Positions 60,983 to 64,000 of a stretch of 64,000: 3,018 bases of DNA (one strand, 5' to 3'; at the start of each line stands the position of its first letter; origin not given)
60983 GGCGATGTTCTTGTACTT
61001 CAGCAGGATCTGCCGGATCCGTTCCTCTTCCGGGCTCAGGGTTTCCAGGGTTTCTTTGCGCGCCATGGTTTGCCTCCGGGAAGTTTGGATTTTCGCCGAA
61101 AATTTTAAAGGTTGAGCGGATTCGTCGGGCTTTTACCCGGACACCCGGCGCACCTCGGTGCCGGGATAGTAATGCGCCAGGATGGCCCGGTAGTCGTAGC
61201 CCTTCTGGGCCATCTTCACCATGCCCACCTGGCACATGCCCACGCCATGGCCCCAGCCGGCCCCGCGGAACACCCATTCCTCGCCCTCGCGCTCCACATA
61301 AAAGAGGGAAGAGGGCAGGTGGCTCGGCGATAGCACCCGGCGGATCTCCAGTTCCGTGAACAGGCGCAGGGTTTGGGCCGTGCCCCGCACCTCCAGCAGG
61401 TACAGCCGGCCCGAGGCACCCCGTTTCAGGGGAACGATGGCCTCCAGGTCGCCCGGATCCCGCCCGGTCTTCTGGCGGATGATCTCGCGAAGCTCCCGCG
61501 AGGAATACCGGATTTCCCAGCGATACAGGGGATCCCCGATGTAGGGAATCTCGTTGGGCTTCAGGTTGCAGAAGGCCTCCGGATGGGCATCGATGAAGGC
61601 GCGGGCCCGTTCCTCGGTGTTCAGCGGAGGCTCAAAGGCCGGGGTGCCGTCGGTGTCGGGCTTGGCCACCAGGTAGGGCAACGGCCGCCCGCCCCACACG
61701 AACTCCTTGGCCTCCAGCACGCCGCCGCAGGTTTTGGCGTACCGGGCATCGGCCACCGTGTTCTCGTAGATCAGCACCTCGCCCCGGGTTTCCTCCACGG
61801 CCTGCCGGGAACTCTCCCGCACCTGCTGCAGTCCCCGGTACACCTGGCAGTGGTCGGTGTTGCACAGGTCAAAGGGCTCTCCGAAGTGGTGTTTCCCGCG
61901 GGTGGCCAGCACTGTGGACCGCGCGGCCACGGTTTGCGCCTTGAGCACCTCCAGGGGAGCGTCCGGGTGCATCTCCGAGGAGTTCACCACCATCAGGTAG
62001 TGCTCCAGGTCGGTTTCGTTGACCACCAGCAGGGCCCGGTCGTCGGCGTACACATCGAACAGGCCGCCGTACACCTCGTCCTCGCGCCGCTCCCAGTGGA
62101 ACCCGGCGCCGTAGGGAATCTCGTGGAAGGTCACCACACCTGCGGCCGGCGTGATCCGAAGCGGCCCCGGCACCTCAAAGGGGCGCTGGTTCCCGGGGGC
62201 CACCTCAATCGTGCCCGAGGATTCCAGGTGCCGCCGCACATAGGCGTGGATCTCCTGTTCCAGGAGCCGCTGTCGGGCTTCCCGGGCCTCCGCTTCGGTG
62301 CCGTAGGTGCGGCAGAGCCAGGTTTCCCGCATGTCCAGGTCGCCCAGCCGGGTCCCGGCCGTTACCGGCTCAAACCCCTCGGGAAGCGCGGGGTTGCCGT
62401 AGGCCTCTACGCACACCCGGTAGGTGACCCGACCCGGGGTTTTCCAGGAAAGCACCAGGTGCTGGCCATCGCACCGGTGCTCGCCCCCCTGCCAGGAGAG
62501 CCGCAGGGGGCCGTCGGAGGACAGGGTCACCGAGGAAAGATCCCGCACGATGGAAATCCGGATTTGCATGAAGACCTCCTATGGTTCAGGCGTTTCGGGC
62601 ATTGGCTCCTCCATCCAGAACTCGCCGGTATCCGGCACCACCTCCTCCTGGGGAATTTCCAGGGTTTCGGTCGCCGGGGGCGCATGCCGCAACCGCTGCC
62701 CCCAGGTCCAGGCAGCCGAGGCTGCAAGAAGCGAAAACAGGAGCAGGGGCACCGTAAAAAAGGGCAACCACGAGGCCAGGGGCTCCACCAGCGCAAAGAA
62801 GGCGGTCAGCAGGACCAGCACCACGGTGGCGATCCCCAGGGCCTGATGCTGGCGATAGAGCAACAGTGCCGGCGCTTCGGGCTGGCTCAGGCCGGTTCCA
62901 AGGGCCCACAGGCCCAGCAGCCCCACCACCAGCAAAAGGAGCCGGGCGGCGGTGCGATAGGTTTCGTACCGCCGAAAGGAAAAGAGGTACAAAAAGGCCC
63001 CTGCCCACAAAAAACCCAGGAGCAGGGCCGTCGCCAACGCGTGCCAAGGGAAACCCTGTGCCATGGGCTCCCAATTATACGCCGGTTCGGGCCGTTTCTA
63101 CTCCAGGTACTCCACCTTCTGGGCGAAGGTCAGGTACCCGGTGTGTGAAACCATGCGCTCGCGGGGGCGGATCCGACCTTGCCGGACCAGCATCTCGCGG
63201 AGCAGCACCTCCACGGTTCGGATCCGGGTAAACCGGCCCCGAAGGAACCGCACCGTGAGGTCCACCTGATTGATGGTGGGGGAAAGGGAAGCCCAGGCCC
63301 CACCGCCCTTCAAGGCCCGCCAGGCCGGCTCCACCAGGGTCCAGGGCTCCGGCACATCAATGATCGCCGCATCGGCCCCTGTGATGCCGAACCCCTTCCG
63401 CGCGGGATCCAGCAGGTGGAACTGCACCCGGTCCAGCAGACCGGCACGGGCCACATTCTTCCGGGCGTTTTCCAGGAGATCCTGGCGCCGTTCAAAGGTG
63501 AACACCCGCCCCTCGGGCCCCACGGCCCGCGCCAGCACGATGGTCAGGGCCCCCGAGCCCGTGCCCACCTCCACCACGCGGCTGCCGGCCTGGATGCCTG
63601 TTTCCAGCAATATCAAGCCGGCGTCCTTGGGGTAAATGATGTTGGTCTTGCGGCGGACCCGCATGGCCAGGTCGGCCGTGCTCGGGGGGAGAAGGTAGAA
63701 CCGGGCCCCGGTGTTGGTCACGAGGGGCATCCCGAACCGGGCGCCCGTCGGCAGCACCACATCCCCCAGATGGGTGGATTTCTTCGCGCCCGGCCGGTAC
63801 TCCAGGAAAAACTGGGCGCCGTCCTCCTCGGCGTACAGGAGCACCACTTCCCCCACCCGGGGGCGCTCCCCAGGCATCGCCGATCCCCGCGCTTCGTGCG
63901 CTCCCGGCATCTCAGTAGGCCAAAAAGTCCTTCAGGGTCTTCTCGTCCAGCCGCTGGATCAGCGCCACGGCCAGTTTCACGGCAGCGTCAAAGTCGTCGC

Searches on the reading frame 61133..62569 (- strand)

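Call 57: search_protein_families(library=pfam, proteins=[window:61133-62569:-], max_evalue=0.00001)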
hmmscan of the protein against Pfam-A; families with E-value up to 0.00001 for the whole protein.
window:61133-62569:- (478 aa): 1 family
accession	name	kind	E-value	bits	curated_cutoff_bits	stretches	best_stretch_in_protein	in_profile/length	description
PF08486.15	SpoIID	-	4.1e-25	88.7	23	1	178-268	3-97/97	Stage II sporulation protein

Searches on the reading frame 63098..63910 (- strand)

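Call 57: search_protein_families(library=pfam, proteins=[window:63098-63910:-], max_evalue=0.00001)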
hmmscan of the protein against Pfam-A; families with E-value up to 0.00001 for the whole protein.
window:63098-63910:- (270 aa): 4 families
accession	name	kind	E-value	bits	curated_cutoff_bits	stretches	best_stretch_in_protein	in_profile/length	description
PF08704.16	GCD14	-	1.1e-38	133.8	26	1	72-246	4-183/247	tRNA methyltransferase complex GCD14 subunit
PF01135.25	PCMT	-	2.9e-12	47.3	20.3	1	83-173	48-136/210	Protein-L-isoaspartate(D-aspartate) O-methyltransferase (PCMT)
PF13847.12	Methyltransf_31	-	5.7e-09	36.2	27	1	107-168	2-62/145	Methyltransferase domain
PF13649.12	Methyltransf_25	-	6.1e-07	30.5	27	1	112-204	1-97/97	Methyltransferase domain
